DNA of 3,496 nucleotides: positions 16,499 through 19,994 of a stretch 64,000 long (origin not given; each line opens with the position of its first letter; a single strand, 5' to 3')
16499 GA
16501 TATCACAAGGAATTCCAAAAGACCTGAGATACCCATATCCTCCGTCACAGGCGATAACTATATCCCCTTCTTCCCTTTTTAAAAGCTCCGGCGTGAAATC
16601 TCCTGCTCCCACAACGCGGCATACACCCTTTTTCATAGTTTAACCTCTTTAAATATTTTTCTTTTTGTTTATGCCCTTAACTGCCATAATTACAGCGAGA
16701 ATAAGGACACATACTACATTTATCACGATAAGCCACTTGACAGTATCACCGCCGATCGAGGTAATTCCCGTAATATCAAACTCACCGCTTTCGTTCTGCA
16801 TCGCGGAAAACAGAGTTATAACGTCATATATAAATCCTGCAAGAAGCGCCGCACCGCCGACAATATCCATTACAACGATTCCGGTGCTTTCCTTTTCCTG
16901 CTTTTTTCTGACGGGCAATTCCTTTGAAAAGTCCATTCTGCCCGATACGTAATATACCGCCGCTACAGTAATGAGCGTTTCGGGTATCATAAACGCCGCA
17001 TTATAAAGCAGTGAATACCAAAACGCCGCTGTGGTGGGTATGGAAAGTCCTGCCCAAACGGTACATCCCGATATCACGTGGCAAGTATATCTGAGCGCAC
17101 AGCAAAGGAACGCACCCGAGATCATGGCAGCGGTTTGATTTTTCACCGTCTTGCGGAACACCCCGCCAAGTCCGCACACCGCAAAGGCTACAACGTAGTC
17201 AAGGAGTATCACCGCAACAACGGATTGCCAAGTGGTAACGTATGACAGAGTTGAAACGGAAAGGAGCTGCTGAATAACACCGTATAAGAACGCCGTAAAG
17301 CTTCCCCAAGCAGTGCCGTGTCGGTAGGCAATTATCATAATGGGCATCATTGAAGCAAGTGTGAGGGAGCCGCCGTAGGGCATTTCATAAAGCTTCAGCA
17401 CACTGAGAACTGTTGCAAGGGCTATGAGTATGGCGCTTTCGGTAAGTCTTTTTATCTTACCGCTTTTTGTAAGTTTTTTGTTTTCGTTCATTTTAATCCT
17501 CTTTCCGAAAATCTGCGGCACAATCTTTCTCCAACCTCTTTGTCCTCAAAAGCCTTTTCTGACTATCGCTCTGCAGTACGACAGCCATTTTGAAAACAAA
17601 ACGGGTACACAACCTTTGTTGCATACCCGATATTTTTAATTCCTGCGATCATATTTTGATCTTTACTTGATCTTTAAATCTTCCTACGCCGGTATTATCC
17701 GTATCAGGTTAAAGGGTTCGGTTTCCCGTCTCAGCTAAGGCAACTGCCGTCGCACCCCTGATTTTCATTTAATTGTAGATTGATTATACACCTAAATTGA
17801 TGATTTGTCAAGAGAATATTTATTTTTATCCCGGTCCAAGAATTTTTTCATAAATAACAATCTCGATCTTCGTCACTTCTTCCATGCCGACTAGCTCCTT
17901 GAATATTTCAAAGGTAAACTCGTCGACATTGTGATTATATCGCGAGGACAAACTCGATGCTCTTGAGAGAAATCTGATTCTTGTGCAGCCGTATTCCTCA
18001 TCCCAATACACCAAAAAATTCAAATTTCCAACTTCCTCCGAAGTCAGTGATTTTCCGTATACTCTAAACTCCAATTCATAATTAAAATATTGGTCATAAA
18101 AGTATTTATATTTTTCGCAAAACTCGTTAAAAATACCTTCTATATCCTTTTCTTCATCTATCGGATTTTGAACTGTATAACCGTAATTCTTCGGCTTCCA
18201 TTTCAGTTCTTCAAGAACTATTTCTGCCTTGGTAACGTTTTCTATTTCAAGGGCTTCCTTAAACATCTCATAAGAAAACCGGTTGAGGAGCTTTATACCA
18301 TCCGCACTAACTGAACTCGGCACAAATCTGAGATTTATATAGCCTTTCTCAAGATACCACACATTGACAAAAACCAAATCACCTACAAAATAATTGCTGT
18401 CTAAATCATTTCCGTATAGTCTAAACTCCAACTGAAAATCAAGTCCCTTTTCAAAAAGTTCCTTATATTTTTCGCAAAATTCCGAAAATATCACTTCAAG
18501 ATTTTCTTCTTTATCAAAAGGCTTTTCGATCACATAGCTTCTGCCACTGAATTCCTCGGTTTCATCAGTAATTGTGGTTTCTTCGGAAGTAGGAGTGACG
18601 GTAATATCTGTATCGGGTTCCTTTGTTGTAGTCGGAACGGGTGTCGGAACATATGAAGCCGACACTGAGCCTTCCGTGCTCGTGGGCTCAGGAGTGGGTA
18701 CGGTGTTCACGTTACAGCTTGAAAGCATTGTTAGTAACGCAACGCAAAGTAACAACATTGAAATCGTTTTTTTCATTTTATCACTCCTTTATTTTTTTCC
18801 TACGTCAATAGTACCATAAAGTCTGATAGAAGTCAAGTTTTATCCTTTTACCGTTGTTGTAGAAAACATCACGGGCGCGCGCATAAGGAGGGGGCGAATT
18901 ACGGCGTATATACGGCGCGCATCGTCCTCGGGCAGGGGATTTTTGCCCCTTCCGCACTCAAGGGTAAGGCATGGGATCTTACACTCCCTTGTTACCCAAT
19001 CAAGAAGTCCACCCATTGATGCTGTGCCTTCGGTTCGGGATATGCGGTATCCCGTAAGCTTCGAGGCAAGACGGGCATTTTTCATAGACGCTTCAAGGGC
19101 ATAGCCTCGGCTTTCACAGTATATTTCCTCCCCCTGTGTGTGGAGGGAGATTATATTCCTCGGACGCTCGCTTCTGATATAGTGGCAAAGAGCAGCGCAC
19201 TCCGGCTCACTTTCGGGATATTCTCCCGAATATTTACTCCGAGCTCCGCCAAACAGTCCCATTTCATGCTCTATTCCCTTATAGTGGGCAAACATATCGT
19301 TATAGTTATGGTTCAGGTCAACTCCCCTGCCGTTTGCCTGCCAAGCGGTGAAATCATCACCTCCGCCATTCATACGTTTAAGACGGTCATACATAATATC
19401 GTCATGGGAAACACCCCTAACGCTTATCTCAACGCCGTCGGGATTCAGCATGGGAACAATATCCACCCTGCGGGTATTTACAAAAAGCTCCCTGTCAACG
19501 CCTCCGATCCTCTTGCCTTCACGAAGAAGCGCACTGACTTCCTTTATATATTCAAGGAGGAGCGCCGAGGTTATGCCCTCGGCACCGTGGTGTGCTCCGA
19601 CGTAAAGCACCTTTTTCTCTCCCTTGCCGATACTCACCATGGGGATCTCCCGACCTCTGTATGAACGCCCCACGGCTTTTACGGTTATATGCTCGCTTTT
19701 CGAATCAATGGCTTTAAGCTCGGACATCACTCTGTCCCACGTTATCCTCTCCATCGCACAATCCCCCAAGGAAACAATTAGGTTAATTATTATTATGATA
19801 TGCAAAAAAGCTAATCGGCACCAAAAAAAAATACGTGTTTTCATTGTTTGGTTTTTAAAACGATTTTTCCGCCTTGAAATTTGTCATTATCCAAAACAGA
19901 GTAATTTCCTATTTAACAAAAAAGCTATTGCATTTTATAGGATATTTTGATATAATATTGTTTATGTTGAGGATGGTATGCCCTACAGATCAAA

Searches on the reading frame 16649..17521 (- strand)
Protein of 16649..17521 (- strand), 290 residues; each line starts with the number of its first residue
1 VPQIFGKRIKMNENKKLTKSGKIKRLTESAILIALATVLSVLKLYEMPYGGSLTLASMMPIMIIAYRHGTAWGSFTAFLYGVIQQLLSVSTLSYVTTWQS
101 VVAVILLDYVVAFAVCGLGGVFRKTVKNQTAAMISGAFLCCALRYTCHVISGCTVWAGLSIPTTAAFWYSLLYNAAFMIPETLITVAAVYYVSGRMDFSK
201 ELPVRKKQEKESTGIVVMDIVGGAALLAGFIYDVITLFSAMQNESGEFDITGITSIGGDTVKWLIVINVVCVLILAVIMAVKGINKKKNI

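Call 70: search_protein_families(library=pfam, proteins=[window:16649-17521:-], max_evalue=0.01)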
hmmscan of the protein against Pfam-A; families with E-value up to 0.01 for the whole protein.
window:16649-17521:- (290 aa): 1 family
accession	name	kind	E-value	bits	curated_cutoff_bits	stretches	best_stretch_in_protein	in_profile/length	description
PF09515.15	Thia_YuaJ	-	6.6e-34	118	25.8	1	26-191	1-167/177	Thiamine transporter protein (Thia_YuaJ)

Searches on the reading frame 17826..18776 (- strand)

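Call 5: search_protein_families(library=pfam, proteins=[window:17826-18776:-], max_evalue=0.1)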
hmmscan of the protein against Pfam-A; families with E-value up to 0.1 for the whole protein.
window:17826-18776:- (316 aa): 1 family
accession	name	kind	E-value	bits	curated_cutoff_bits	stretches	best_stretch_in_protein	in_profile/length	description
PF11770.13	GAPT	-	0.053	13.7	21.1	0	66-130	73-135/156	GRB2-binding adapter (GAPT)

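Call 70: search_protein_families(library=pfam, proteins=[window:17826-18776:-], max_evalue=0.01)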
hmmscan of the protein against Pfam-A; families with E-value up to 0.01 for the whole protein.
window:17826-18776:- (316 aa): 0 families

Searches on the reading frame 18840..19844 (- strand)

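Call 5: search_protein_families(library=pfam, proteins=[window:18840-19844:-], max_evalue=0.1)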
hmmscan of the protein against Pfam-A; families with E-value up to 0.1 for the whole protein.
window:18840-19844:- (334 aa): 1 family
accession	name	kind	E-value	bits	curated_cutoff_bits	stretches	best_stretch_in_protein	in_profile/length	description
PF00246.29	Peptidase_M14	-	1.5e-25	90.9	21.6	1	43-242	5-189/286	Zinc carboxypeptidase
